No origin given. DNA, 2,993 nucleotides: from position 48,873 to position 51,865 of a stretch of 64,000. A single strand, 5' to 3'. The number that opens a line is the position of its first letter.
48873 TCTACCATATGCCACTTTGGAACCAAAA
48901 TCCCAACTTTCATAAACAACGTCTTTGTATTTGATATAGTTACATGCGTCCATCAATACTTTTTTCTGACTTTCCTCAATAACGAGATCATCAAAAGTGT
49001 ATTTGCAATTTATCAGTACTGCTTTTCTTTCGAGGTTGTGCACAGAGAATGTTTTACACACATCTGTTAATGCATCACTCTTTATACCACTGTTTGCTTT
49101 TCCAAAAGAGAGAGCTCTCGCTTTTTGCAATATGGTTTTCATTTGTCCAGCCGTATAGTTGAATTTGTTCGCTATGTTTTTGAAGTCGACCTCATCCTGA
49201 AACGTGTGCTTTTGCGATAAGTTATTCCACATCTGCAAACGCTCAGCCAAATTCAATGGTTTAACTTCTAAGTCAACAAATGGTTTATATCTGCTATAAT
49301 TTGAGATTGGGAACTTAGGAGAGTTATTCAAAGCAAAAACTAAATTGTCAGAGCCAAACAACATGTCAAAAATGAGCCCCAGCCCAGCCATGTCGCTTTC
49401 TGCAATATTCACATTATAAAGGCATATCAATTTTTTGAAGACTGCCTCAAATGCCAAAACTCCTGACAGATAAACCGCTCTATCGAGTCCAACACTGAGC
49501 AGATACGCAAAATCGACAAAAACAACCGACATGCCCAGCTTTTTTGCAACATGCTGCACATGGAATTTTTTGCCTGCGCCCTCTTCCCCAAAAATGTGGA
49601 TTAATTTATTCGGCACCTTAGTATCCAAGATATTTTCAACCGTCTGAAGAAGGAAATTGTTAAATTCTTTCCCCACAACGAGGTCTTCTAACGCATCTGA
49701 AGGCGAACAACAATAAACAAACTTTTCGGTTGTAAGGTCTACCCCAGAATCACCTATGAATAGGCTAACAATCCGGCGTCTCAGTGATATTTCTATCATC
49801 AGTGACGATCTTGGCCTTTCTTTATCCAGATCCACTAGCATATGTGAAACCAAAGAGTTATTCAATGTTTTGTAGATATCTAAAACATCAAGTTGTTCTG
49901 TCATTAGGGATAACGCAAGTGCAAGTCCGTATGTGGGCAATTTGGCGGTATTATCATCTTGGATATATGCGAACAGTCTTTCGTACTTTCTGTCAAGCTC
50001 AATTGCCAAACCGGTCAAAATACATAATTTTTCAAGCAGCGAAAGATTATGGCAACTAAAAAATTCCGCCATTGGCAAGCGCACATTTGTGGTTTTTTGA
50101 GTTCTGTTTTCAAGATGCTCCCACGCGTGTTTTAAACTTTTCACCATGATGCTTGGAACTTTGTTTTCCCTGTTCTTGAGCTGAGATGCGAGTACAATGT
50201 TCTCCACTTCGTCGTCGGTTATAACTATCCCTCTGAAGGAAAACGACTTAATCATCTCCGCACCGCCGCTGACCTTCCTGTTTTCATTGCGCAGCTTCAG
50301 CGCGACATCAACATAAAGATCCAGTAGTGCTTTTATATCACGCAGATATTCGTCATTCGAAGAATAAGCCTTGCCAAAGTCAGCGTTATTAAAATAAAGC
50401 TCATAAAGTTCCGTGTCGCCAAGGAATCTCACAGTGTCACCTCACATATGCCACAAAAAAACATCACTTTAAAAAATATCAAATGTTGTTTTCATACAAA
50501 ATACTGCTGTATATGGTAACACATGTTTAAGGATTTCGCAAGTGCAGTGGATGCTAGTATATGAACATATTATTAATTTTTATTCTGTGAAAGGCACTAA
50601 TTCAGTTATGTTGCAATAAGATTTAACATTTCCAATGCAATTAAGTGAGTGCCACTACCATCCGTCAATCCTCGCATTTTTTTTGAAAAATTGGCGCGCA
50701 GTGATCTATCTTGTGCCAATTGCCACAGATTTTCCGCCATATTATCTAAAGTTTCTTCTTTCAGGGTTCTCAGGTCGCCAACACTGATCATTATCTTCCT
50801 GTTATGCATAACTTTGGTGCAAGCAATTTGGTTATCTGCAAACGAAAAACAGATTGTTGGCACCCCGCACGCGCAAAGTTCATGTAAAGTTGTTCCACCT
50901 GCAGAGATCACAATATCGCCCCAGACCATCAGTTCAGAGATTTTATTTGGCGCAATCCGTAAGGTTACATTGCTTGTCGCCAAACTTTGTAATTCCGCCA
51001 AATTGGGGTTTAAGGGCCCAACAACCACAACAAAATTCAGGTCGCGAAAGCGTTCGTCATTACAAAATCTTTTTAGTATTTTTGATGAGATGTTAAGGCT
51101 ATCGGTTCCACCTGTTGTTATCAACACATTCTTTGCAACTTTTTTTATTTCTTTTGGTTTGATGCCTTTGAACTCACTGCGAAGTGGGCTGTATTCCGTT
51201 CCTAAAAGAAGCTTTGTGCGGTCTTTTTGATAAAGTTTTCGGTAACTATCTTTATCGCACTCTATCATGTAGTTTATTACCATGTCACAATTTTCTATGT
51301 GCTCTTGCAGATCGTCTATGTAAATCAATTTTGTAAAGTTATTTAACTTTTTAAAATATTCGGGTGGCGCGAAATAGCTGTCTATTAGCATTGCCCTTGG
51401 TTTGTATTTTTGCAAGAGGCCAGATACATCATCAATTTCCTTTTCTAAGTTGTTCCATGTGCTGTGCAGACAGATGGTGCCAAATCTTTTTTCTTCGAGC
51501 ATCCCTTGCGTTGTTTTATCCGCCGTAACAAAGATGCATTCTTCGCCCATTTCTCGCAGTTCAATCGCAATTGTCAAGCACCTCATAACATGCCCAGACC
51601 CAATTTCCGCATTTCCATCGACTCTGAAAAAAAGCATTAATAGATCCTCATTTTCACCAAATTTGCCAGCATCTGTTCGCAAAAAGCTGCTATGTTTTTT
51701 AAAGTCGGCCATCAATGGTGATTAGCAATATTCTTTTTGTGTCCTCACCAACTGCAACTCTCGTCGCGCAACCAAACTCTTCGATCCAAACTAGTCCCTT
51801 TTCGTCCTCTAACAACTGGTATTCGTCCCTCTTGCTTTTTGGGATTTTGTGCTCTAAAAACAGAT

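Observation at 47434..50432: Unassigned three-gene operon (tandem AAA+ ATPase, 62-72 aa helical protein, 124-aa Gly/Lys-rich protein) set among housekeeping genes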

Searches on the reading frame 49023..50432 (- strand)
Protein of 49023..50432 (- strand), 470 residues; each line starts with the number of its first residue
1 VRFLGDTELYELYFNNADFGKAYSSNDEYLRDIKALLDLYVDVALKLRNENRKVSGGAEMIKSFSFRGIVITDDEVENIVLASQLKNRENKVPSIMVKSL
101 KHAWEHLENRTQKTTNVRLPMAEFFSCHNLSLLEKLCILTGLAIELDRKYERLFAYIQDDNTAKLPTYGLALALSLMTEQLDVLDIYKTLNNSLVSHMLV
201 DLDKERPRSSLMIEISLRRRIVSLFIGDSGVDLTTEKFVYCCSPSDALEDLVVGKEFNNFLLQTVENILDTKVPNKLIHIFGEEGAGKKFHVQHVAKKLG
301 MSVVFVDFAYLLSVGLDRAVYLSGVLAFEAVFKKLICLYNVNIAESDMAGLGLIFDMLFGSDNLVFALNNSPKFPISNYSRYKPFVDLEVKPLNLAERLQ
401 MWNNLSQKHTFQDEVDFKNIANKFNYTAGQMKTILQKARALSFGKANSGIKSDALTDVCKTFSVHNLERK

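Call 17: search_solved_structures(query=window:49023-50432:-, max_evalue=10)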
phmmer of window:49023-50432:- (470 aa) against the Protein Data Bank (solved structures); distinct sequences matched with E-value up to 10: 0.

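Call 39: find_related_loci(query=A3, collection=metagenome_contigs, flank=8000)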
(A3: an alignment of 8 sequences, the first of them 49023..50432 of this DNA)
Query A3 (470 aa) in metagenome_contigs; peptide patterns used: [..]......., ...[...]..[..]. (x = any residue, [..] = any of these).
136 stretches matched a pattern; 6 encode a relative of the query (tblastn E <= 1e-3); 6 distinct loci.
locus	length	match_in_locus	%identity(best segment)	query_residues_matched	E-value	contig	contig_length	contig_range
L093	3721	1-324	57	362-470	1e-36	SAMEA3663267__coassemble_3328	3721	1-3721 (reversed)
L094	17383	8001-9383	25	16-469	1e-28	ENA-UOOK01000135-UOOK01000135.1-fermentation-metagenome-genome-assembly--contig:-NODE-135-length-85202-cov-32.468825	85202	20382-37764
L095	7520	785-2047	25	65-463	2e-24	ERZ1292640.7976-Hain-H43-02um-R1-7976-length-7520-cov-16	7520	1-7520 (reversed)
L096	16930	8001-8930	24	107-439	7e-12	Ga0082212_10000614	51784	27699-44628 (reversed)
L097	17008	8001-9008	22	100-439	5e-10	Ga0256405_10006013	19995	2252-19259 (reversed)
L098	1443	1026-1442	27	22-157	2e-9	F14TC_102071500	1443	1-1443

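Call 45: search_protein_families(library=pfam, proteins=[L093:1439-1720:+, L093:1140-1364:+], max_evalue=1)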
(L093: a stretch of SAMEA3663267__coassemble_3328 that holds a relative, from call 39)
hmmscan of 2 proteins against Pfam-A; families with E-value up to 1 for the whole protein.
L093:1439-1720:+ (93 aa): 0 families

L093:1140-1364:+ (74 aa): 0 families

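Call 53: find_homologous_proteins(query=A3, max_evalue=1e-10)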
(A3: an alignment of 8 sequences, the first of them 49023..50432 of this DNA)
Query A3 (8 sequences) (470 aa, profile of the alignment): 12 proteins with E <= 1e-10 among 8000 candidates.
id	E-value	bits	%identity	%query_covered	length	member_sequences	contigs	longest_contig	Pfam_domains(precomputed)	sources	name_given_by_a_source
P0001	8.4e-230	782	100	100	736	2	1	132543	PF22977.3,PF00004.36,PF13401.13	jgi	jgi:ATP-dependent 26S proteasome regulatory subunit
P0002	8.3e-228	775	83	100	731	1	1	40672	PF22977.3,PF00004.36,PF13401.13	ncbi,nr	ncbi:ATPase AAA [Clostridia bacterium]|nr:ATPase AAA [Clostridia bacterium]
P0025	7.9e-217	739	33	99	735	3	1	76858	PF22977.3,PF00004.36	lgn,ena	-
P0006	2.5e-216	737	33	99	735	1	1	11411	PF13173.13,PF22977.3,PF00004.36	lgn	-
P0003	3.6e-214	730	48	98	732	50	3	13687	PF22977.3,PF00004.36,PF20720.4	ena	-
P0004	1.8e-212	724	49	99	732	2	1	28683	PF13173.13,PF22977.3,PF00004.36,PF13401.13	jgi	jgi:ATP-dependent 26S proteasome regulatory subunit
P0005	8.1e-207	706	48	99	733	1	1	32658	PF22977.3,PF00004.36,PF13401.13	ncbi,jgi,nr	ncbi:MAG: ATP-binding protein [Oscillospiraceae bacterium]|jgi:AAA+ superfamily predicted ATPase|nr:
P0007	2.7e-205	701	31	98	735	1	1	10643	PF13173.13,PF22977.3,PF06068.20,PF00004.36,PF13401.13,PF05496.19,PF07728.21,PF03215.22,PF20720.4,PF13191.13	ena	-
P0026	8.3e-181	620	32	99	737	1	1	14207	PF13173.13,PF22977.3,PF24883.3,PF00004.36,PF13401.13,PF05496.19,PF07728.21,PF20720.4,PF13191.13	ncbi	-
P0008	8.0e-161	554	31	98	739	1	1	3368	PF13173.13,PF22977.3,PF06068.20,PF00004.36,PF13401.13,PF05496.19,PF07728.21,PF13191.13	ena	-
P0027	9.6e-25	105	28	73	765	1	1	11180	PF13173.13,PF22977.3,PF00004.36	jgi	jgi:SpoVK/Ycf46/Vps4 family AAA+-type ATPase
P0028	2.8e-21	94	21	75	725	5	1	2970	PF13173.13,PF22977.3,PF05729.19,PF00004.36,PF13401.13,PF05496.19,PF07728.21,PF20720.4,PF00931.29,PF13191.13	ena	-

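Call 54: find_encoding_contigs(protein=P0025, flank=10000, max_places=3)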
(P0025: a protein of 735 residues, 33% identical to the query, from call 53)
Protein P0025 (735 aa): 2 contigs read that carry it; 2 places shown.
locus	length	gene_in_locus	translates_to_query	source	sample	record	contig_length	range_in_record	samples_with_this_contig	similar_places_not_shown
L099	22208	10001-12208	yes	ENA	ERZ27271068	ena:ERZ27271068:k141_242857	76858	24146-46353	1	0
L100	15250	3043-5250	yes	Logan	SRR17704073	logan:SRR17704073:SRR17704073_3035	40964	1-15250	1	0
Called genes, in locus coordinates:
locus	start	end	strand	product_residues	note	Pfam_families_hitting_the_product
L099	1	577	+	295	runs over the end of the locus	PF00348:polyprenyl_synt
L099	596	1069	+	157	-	PF02681:DUF212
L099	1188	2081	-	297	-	PF00701:DHDPS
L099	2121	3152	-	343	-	PF01118:Semialdhyde_dh, PF02774:Semialdhyde_dhC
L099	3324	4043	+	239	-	PF03816:LytR_cpsA_psr (weak)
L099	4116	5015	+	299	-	-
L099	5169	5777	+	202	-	PF09551:Spore_II_R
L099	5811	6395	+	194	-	-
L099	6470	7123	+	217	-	PF04203:Sortase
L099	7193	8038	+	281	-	-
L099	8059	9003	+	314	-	PF07136:DUF1385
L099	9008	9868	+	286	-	PF17827:PrmC_N, PF03602:Cons_hypoth95, PF05175:MTS, PF02475:TRM5-TYW2_MTfase, PF02390:Methyltransf_4 (weak), PF13847:Methyltransf_31 (weak)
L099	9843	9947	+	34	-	-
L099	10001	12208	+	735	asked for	PF22977:WHD (weak), PF00004:AAA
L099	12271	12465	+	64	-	-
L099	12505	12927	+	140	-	-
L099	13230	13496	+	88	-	PF00312:Ribosomal_S15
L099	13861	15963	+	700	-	PF01138:RNase_PH, PF03725:RNase_PH_C, PF03726:PNPase, PF01138:RNase_PH, PF00013:KH_1, PF00575:S1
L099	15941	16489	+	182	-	PF06177:QueT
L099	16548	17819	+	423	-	PF01018:GTP1_OBG, PF01926:MMR_HSR1, PF02421:FeoB_N, PF09269:DUF1967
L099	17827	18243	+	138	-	PF00636:Ribonuclease_3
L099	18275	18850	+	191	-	PF03167:UDG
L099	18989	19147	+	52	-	-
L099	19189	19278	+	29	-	-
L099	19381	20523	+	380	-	PF04055:Radical_SAM, PF06969:HemN_C (weak)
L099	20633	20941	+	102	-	-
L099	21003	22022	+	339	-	PF06723:MreB_Mbl, PF00022:Actin (weak), PF00012:HSP70, PF14450:FtsA (weak)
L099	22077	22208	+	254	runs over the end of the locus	PF01520:Amidase_3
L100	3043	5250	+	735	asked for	PF22977:WHD (weak), PF00004:AAA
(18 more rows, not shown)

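Call 55: find_encoding_contigs(protein=P0026, flank=10000, max_places=3)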
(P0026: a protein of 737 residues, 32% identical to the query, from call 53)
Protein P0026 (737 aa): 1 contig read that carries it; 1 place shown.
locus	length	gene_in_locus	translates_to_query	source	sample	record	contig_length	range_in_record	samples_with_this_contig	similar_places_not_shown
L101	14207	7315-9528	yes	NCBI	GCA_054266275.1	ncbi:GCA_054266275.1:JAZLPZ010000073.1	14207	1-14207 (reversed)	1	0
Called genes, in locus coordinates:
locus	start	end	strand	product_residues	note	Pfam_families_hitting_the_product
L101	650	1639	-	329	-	PF01522:Polysacc_deac_1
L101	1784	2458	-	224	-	PF01648:ACPS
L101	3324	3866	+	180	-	PF09551:Spore_II_R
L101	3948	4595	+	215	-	-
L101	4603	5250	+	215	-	PF04203:Sortase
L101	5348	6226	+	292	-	-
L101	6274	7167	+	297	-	PF17827:PrmC_N (faint), PF02384:N6_Mtase, PF02475:TRM5-TYW2_MTfase, PF02527:GidB (weak), PF03602:Cons_hypoth95, PF05175:MTS, PF02390:Methyltransf_4, PF13847:Methyltransf_31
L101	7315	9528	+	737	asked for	PF13173:AAA_14 (faint), PF22977:WHD (weak), PF05496:RuvB_N (faint), PF07728:AAA_5 (faint), PF13191:AAA_16 (faint), PF13401:AAA_22 (faint), PF20720:nSTAND3 (faint), PF00004:AAA, +1 more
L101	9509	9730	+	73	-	-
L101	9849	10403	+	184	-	-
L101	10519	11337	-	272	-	PF00005:ABC_tran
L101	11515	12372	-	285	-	PF07934:OGG_N, PF00730:HhH-GPD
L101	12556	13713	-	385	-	PF00091:Tubulin, PF13809:Tubulin_2 (faint), PF12327:FtsZ_C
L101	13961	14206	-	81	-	?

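Call 65: search_protein_families(library=phrogs, proteins=[L101:9849-10403:+], max_evalue=0.01)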
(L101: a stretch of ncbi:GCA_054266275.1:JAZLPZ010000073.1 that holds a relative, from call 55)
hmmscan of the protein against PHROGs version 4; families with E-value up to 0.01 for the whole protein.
L101:9849-10403:+ (184 aa): 0 families

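Call 66: search_protein_families(library=phrogs, proteins=[L093:1439-1720:+, L099:12505-12927:+], max_evalue=0.1)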
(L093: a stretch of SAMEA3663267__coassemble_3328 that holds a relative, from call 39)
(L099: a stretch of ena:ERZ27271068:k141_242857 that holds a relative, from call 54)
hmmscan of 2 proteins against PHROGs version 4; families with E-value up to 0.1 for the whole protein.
L093:1439-1720:+ (93 aa): 0 families

L099:12505-12927:+ (140 aa): 0 families

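Call 87: find_related_loci(query=A3, collection=viral_contigs, flank=10000)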
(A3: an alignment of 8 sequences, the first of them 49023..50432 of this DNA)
Query A3 (470 aa) in viral_contigs; peptide patterns used: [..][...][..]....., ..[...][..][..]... (x = any residue, [..] = any of these).
39 stretches matched a pattern; 1 encode a relative of the query (tblastn E <= 1e-3); 1 distinct loci.
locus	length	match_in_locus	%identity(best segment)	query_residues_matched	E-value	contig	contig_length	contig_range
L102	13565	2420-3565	23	66-438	1e-13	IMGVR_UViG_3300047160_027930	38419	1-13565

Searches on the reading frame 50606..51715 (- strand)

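Call 45: search_protein_families(library=pfam, proteins=[window:50606-51715:-], max_evalue=1)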
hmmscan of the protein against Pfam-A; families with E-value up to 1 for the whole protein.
window:50606-51715:- (369 aa): 3 families
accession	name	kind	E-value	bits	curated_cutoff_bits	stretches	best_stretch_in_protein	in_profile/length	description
PF04101.22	Glyco_tran_28_C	-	1.3e-06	29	22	1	197-330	2-145/166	Glycosyltransferase family 28 C-terminal domain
PF04007.18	DUF354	-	0.0021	17.6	22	1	230-330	226-324/349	Protein of unknown function (DUF354)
PF00588.24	SpoU_methylase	-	0.012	16.2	29.7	1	128-210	56-134/142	SpoU rRNA Methylase family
